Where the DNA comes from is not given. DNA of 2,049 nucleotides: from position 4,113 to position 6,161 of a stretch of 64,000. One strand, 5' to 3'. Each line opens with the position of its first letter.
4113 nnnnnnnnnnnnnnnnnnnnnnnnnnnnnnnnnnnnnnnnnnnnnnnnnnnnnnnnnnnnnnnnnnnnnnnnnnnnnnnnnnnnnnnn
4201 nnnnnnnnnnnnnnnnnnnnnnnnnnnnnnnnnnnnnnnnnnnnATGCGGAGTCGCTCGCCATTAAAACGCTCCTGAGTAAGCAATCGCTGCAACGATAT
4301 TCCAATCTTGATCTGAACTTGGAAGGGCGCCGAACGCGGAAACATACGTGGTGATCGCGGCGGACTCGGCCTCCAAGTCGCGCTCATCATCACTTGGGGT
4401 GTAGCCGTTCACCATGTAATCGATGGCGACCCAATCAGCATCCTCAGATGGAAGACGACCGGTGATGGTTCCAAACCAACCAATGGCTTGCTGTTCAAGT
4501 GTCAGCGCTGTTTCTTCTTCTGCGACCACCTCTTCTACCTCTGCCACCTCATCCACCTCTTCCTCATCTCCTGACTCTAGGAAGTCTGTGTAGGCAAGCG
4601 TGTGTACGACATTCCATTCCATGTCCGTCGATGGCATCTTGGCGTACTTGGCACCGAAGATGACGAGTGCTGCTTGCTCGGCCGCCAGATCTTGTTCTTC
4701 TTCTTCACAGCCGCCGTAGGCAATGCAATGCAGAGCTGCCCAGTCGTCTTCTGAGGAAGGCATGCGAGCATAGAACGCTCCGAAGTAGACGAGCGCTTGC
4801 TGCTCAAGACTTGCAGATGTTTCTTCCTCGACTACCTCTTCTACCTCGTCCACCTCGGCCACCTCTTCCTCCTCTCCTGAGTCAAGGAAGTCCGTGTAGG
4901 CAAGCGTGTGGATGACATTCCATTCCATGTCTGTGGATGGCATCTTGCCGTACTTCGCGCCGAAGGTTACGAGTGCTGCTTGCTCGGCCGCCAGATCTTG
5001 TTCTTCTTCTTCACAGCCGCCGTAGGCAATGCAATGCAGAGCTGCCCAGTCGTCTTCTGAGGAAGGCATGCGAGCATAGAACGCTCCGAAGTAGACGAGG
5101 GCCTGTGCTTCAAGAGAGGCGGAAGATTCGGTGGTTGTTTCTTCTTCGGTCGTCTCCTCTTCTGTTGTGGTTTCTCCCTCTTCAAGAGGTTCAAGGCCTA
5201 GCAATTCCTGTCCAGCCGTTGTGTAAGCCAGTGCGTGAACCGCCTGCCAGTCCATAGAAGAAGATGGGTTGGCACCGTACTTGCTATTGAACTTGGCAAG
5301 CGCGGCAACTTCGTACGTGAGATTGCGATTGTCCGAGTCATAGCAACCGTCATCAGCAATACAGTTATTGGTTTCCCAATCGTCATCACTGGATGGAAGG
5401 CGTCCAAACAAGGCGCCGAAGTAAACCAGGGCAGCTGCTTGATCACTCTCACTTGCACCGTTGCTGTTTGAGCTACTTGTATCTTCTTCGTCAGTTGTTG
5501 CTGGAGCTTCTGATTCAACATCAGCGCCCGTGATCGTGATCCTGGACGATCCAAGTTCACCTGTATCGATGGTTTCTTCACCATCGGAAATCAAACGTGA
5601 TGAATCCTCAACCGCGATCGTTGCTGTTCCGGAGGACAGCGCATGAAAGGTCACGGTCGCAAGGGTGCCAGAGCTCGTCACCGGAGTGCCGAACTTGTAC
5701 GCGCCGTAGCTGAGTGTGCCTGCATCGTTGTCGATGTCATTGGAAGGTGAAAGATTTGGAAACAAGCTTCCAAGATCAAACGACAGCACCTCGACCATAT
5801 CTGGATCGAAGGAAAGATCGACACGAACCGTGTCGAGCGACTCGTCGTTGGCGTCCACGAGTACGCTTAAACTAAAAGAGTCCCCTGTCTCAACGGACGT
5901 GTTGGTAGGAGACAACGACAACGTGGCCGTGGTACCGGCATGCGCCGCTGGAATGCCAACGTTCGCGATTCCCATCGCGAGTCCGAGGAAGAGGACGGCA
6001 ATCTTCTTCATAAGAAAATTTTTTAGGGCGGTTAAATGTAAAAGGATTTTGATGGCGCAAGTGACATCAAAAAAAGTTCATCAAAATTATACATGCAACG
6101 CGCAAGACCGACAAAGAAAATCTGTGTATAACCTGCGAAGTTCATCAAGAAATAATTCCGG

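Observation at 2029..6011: Cohesin-dockerin set: two cohesin-domain surface proteins flanking a dockerin-like secreted protein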

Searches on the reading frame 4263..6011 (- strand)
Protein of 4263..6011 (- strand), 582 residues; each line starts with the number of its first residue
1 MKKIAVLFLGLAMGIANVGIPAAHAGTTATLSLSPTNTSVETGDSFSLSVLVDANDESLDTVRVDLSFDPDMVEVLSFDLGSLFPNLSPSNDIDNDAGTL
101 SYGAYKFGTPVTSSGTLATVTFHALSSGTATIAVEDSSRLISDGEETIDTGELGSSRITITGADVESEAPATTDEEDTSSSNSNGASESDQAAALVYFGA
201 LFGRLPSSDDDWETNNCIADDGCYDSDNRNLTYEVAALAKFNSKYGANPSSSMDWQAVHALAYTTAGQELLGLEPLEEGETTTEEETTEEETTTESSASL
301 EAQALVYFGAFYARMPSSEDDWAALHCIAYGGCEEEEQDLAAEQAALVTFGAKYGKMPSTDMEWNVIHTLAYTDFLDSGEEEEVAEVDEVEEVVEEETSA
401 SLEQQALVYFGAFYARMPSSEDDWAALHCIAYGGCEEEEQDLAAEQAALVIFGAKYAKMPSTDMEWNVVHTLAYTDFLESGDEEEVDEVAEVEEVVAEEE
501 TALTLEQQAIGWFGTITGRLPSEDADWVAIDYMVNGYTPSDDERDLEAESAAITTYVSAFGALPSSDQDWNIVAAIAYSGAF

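Call 3: search_protein_families(library=pfam, proteins=[window:4263-6011:-], max_evalue=1)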
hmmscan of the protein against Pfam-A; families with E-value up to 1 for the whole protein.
window:4263-6011:- (582 aa): 6 families
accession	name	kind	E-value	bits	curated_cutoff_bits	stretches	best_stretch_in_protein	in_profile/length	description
PF00963.24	Cohesin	-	2e-09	38.2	24.1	1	34-145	4-124/139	Cohesin domain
PF01001.24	HCV_NS4b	-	0.00048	20.3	27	0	341-370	130-159/192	Hepatitis C virus non-structural protein NS4b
PF02894.22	GFO_IDH_MocA_C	-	0.0058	16.9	22.9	0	334-389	145-193/218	Oxidoreductase family, C-terminal alpha/beta domain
PF13816.12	Dehydratase_hem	-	0.017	15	25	0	281-322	103-145/310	Haem-containing dehydratase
PF20644.2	Rrn7_cyclin_N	-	0.071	13.7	24.1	0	279-320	60-104/126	Rrn7/TAF1B, N-terminal cyclin domain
PF21791.3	MDHAR3-like_C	-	0.2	12.3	27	0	468-510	43-85/88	Monodehydroascorbate reductase 3-like, C-terminal domain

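Call 4: search_protein_families(library=ncbifam, proteins=[window:4263-6011:-], max_evalue=1)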
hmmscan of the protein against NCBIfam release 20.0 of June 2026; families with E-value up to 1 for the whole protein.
window:4263-6011:- (582 aa): 0 families

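Call 26: find_homologous_proteins(query=window:4263-6011:-)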
Query window:4263-6011:- (582 aa): 88 proteins with E <= 0.001 among 8000 candidates.
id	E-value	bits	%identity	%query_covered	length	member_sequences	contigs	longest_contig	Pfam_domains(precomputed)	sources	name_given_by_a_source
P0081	0.0e+0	1264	100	100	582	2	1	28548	PF00963.25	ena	-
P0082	0.0e+0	1049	83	100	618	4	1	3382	PF00963.25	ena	-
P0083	5.7e-245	833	62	82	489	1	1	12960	PF00963.25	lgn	-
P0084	1.8e-240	818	61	82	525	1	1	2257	PF00963.25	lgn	-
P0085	3.9e-236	803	68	82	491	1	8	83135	PF00963.25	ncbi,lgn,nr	ncbi:hypothetical protein HY631_00745 [Candidatus Uhrbacteria bacterium]|nr:hypothetical protein [Ca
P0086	8.4e-225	766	62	82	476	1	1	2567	PF00963.25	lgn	-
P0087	3.1e-224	764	66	82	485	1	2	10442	PF00963.25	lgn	-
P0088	3.8e-220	751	50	100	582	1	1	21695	PF00963.25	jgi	-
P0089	2.0e-217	742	49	82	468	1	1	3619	PF00963.25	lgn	-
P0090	1.3e-202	693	49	82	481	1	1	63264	-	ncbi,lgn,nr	ncbi:hypothetical protein HYV69_00815 [Candidatus Uhrbacteria bacterium]|nr:hypothetical protein [Ca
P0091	8.0e-197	674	44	100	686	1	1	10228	PF00963.25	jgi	jgi:hypothetical protein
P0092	1.7e-193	663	59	82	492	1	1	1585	PF00963.25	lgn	-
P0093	2.2e-190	652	55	82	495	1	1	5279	PF00963.25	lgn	-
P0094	2.2e-189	649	53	82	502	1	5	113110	PF00963.25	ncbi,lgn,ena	ncbi:MAG: cohesin domain-containing protein [Patescibacteria group bacterium]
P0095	8.9e-189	647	55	82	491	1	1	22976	PF00963.25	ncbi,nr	ncbi:hypothetical protein HY630_01410 [Candidatus Uhrbacteria bacterium]|nr:hypothetical protein [Ca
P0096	1.7e-188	646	50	82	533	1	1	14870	PF00963.25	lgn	-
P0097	2.9e-188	645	54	82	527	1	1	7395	PF00963.25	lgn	-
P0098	1.6e-187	643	56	82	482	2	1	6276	PF00963.25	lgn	-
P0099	3.9e-187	642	52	82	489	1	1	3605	PF00963.25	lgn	-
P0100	1.5e-186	640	55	82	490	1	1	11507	PF00963.25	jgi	jgi:uncharacterized protein with GYD domain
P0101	2.4e-185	636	44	99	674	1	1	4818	PF00963.25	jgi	-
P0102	1.2e-183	630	49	82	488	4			PF00963.25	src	-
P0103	1.1e-182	627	46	82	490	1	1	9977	PF00963.25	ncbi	-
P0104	4.6e-181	622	52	82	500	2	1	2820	PF00963.25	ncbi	-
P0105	9.4e-180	617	50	82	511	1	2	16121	PF00963.25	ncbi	-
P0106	1.9e-177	610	55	82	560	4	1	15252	PF00963.25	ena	-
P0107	3.9e-174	599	55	82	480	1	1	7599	PF00963.25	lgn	-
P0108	8.1e-174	598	53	82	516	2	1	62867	PF00963.25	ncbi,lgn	-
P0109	9.5e-172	591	51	82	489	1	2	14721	PF00963.25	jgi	jgi:hypothetical protein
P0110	1.7e-167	577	78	57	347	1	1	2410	PF00963.25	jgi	jgi:hypothetical protein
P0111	4.6e-162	559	46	65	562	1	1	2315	PF00963.25,PF18884.6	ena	-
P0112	1.2e-157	544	67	65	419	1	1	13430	PF00963.25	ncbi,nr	ncbi:MAG: cohesin domain-containing protein, partial [Candidatus Uhrbacteria bacterium]|nr:cohesin d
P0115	1.1e-155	538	52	82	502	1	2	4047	PF00963.25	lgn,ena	-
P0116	7.6e-153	529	50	82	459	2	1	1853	PF00963.25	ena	-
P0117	7.6e-152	525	46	100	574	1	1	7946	PF00963.25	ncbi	-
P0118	1.6e-145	504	48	82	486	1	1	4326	PF00963.25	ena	-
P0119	5.0e-144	499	44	82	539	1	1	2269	PF00963.25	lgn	-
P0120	7.7e-142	492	44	100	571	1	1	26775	PF00963.25,PF05887.17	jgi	jgi:hypothetical protein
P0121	8.5e-142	492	54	45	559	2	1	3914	PF00963.25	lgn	-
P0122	1.0e-141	492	44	78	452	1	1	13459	PF00963.25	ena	-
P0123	1.8e-141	491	43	82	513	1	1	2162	PF00963.25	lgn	-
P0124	4.8e-141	490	51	64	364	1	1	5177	PF00963.25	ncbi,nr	ncbi:MAG: cohesin domain-containing protein [Candidatus Uhrbacteria bacterium]|nr:cohesin domain-con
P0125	2.4e-138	481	46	82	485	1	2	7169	PF00963.25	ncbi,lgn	-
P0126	2.1e-136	474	45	82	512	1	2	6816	PF00963.25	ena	-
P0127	2.6e-134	467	46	82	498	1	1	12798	PF00963.25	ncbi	-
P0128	7.0e-134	466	66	59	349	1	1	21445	PF00963.25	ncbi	ncbi:hypothetical protein EPN81_02985, partial [Patescibacteria group bacterium]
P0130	1.2e-131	459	45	82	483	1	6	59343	PF00963.25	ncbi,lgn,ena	ncbi:MAG: cohesin domain-containing protein [Patescibacteria group bacterium]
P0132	2.0e-131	458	67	58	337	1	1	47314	PF00963.25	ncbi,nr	ncbi:hypothetical protein HY626_02565, partial [Candidatus Uhrbacteria bacterium]|nr:hypothetical pr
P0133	6.6e-131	456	43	82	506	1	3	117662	PF00963.25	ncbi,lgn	-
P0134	3.6e-129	450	46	82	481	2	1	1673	PF00963.25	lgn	-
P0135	7.9e-129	449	46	82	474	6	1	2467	PF00963.25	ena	-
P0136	3.3e-128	447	45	74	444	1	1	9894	PF00963.25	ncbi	ncbi:MAG: cohesin domain-containing protein, partial [Patescibacteria group bacterium]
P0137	5.6e-127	443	45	82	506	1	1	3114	PF00963.25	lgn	-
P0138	3.8e-125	437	43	87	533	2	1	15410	PF00963.25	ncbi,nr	ncbi:MAG TPA: cohesin domain-containing protein, partial [Patescibacteria group bacterium]|nr:cohesi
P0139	6.5e-122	426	44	82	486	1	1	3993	PF00963.25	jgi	jgi:uncharacterized Zn-binding protein involved in type VI secretion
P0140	1.1e-120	422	46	64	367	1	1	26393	PF00963.25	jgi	jgi:hypothetical protein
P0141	2.6e-120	421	45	64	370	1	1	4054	PF00963.25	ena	-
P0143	3.4e-118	414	44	64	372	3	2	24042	PF00963.25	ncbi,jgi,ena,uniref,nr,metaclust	ncbi:TPA: hypothetical protein DEP34_04225 [Candidatus Uhrbacteria bacterium]|uniref:Cohesin domain-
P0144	2.0e-117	412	45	64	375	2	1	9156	PF00963.25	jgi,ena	-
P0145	1.8e-115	405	38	91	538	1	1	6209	PF00963.25,PF18884.6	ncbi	-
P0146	2.8e-110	388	42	78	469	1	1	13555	PF16191.11,PF00963.25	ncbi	ncbi:MAG: cohesin domain-containing protein [Candidatus Uhrbacteria bacterium]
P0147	6.1e-106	374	43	64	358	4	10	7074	PF00963.25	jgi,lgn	jgi:hypothetical protein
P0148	1.3e-105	373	43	64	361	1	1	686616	PF00963.25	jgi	jgi:hypothetical protein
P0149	1.4e-105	373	37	82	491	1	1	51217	PF00963.25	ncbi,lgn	-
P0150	4.2e-100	354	47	64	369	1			PF00963.25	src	-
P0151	1.7e-99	352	44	65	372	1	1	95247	PF00963.25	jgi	jgi:hypothetical protein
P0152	3.1e-99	352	62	31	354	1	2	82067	PF00963.25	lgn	-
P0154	5.7e-96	341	41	64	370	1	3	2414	PF00963.25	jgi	jgi:hypothetical protein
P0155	4.4e-93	331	40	64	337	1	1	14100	PF00963.25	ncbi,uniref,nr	ncbi:MAG: hypothetical protein UX57_C0024G0013 [Candidatus Uhrbacteria bacterium GW2011_GWE2_46_68]|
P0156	1.5e-90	323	53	45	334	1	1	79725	PF00963.25,PF18884.6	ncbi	-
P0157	2.5e-86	309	43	64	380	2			PF00963.25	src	-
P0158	6.2e-86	308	33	79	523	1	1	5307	PF00963.25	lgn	-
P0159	4.7e-82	295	45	45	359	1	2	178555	PF00963.25,PF18884.6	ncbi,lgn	-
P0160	3.4e-80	289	46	45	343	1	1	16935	PF00963.25,PF18884.6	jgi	jgi:hypothetical protein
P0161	9.2e-79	284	40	64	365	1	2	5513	PF00963.25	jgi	jgi:hypothetical protein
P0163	2.2e-77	279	45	45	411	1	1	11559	PF00963.25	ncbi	-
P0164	1.4e-67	247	41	45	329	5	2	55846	PF00963.25,PF18884.6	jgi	-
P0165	1.9e-67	247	41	45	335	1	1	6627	PF00963.25,PF18884.6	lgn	-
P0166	1.9e-66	243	41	45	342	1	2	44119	PF00963.25,PF18884.6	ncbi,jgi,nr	ncbi:hypothetical protein HQ487_04290 [Candidatus Uhrbacteria bacterium]|nr:hypothetical protein [Ca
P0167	3.2e-35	140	79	14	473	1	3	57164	PF00082.28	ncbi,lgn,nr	ncbi:MAG: S8 family peptidase [Candidatus Uhrbacteria bacterium]|nr:S8 family serine peptidase [Pate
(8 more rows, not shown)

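Call 37: search_protein_families(library=phrogs, proteins=[window:4263-6011:-], max_evalue=0.01)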
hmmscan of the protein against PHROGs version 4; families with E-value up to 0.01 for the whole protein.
window:4263-6011:- (582 aa): 3 families
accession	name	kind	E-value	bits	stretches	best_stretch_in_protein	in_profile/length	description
phrog_7066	-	unknown function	0.001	20.3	0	313-360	28-75/95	-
phrog_35733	-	unknown function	0.0017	19.4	0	360-383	18-43/63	-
phrog_34538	-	unknown function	0.0084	17.1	0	421-500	12-91/167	-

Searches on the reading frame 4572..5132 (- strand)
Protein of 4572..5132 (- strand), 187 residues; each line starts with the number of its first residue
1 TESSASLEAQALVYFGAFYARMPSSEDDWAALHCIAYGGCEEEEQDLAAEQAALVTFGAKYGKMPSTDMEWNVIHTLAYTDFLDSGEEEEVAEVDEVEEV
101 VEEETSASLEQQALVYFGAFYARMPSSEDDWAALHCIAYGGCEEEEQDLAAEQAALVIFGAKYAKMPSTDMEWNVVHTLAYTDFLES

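Call 55: predict_structure(alignment_id=A4)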
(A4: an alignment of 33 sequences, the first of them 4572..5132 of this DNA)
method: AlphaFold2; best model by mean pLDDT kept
length: 187 residues; sequences in the alignment: 33
mean_pLDDT: 85.0   pTM: 0.51
mean pLDDT of the five models: 85.0, 83.8, 81.9, 78.4, 75.0
residues with pLDDT >= 90: 121; 70-90: 37; 50-70: 9; < 50: 20
segments of 3 or more residues with pLDDT < 50: 86-103
pLDDT, mean of each block of 10 residues (from residue 1): 73 93 92 93 89 87 91 94 56 43 68 95 94 95 92 91 90 96 82
secondary structure, 60 per line:
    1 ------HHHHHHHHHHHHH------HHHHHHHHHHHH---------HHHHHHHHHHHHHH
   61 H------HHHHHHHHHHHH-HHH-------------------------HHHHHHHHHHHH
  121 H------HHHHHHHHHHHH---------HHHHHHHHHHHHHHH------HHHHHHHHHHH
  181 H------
elements in order: H7-19 H26-37 H47-61 H68-79 H109-121 H128-139 H149-163 H170-181

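Call 58: fold_search(model_id=the predicted structure, library=pdb)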
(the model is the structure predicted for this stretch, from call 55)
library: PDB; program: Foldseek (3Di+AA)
matches with E <= 10: 27; with E <= 0.001: 0
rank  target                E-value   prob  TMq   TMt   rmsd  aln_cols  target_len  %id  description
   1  1tlv                  3.9e-01  0.23  0.21  0.20  16.5       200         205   10  Structure of the native and inactive LicT PRD from B. subtilis (released 2005-02-08)
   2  9cez_P                2.7e+00  0.03  0.14  0.07  16.8       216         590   13  Spizellomyces punctatus Fanzor (SpuFz) State 6 (released 2024-09-11)
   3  1o7x_C                2.8e+00  0.04  0.16  0.09  19.7       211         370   13  Citrate synthase from Sulfolobus solfataricus (released 2002-12-12)
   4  7pc7_B                3.3e+00  0.03  0.15  0.09  17.8       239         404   14  The PDZ domain of SNTG1 complexed with the acetylated PDZ-binding motif of PTEN (released 2022-04-20)
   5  9rjs_B                4.2e+00  0.06  0.21  0.15  20.2       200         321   10  Structure of the Bacteriophage PhiKZ non-virion RNA Polymerase bound to an analogue of its promoter (released 2025-07-16)
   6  2kbb_MODEL_1_A        4.8e+00  0.03  0.14  0.15  21.0       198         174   13  Solution Structure of the R9 Domain of Talin (released 2009-03-17)
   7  4r0g_D                5.0e+00  0.03  0.16  0.12  19.3       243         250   12  Crystal structure of Lpg0393 from Legionella pneumophila (released 2015-04-15)
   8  4f7g_B                5.5e+00  0.02  0.14  0.15  19.5       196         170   14  Crystal structure of talin autoinhibition complex (released 2012-07-04)
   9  8jk9                  5.8e+00  0.04  0.19  0.18  16.7       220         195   11  SP1746 in complex with GDP (released 2024-05-08)
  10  3w6e_D                6.4e+00  0.07  0.25  0.30  16.5       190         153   11  Crystal structure of catalytic domain of chitinase from Ralstonia sp. A-471 (E162Q) (released 2013-05-15)
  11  4kly_E                6.4e+00  0.02  0.13  0.12  19.2       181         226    9  Crystal structure of a blue-light absorbing proteorhodopsin mutant D97N from HOT75 (released 2013-06-05)
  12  3ph7_A                7.1e+00  0.02  0.14  0.09  17.4       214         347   13  Crystal structure of Plasmodium vivax putative polyprenyl pyrophosphate synthase in complex with geranylgeranyl diphos (released 2010-11-17)
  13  9cey_P                7.1e+00  0.01  0.14  0.06  17.2       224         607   10  Spizellomyces punctatus Fanzor (SpuFz) State 5 (released 2024-09-11)
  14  7pc8_B                7.4e+00  0.01  0.14  0.08  18.1       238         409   14  The PDZ domain of SNTG1 complexed with the phosphomimetic mutant PDZ-binding motif of RSK1 (released 2022-04-20)
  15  3d1d_A                8.2e+00  0.04  0.14  0.20  10.5        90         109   18  Hexagonal crystal structure of Tas3 C-terminal alpha motif (released 2009-04-21)
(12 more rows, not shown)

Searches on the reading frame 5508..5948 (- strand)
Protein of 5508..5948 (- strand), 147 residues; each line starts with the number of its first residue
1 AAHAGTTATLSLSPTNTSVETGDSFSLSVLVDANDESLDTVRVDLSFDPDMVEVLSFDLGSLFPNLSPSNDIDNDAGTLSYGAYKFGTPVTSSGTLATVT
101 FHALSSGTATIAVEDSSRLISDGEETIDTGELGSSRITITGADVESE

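Call 42: search_solved_structures(query=A2, max_evalue=0.1, show_alignments=2)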
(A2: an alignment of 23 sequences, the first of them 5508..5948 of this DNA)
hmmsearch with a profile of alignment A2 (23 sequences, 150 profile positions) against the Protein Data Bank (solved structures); distinct sequences matched with E-value up to 0.1: 11.
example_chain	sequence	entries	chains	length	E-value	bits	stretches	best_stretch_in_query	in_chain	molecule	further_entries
3l8q_A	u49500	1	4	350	0.00014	24.6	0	9-89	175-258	Cellulosomal scaffoldin adaptor protein B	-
5g5d_A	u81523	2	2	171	0.00025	23.8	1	5-64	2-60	CELLULOSOME ANCHORING PROTEIN COHESIN REGION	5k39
4uyp_A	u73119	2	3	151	0.0003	23.6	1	9-107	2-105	Cellulosomal scaffoldin anchoring protein C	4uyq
1g1k_A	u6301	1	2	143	0.0012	21.6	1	7-104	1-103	SCAFFOLDING PROTEIN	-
4u3s_A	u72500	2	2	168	0.0013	21.5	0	10-90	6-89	Cellulosomal scaffoldin adaptor protein B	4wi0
2vn5_A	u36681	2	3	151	0.0025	20.6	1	11-104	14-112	SCAFFOLDING PROTEIN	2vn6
3fnk_A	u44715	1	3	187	0.0027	20.5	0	10-89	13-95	Cellulosomal scaffoldin adaptor protein B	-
3ghp_A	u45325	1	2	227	0.0044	19.8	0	10-89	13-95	Cellulosomal scaffoldin adaptor protein B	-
5lxv_A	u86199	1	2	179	0.041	16.6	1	8-66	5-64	Scaffoldin C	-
7urp_A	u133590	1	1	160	0.087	15.6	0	11-58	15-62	Ribonucleases G and E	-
4ums_A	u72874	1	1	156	0.09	15.5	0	37-107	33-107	CELLULOSOMAL ANCHORING SCAFFOLDIN B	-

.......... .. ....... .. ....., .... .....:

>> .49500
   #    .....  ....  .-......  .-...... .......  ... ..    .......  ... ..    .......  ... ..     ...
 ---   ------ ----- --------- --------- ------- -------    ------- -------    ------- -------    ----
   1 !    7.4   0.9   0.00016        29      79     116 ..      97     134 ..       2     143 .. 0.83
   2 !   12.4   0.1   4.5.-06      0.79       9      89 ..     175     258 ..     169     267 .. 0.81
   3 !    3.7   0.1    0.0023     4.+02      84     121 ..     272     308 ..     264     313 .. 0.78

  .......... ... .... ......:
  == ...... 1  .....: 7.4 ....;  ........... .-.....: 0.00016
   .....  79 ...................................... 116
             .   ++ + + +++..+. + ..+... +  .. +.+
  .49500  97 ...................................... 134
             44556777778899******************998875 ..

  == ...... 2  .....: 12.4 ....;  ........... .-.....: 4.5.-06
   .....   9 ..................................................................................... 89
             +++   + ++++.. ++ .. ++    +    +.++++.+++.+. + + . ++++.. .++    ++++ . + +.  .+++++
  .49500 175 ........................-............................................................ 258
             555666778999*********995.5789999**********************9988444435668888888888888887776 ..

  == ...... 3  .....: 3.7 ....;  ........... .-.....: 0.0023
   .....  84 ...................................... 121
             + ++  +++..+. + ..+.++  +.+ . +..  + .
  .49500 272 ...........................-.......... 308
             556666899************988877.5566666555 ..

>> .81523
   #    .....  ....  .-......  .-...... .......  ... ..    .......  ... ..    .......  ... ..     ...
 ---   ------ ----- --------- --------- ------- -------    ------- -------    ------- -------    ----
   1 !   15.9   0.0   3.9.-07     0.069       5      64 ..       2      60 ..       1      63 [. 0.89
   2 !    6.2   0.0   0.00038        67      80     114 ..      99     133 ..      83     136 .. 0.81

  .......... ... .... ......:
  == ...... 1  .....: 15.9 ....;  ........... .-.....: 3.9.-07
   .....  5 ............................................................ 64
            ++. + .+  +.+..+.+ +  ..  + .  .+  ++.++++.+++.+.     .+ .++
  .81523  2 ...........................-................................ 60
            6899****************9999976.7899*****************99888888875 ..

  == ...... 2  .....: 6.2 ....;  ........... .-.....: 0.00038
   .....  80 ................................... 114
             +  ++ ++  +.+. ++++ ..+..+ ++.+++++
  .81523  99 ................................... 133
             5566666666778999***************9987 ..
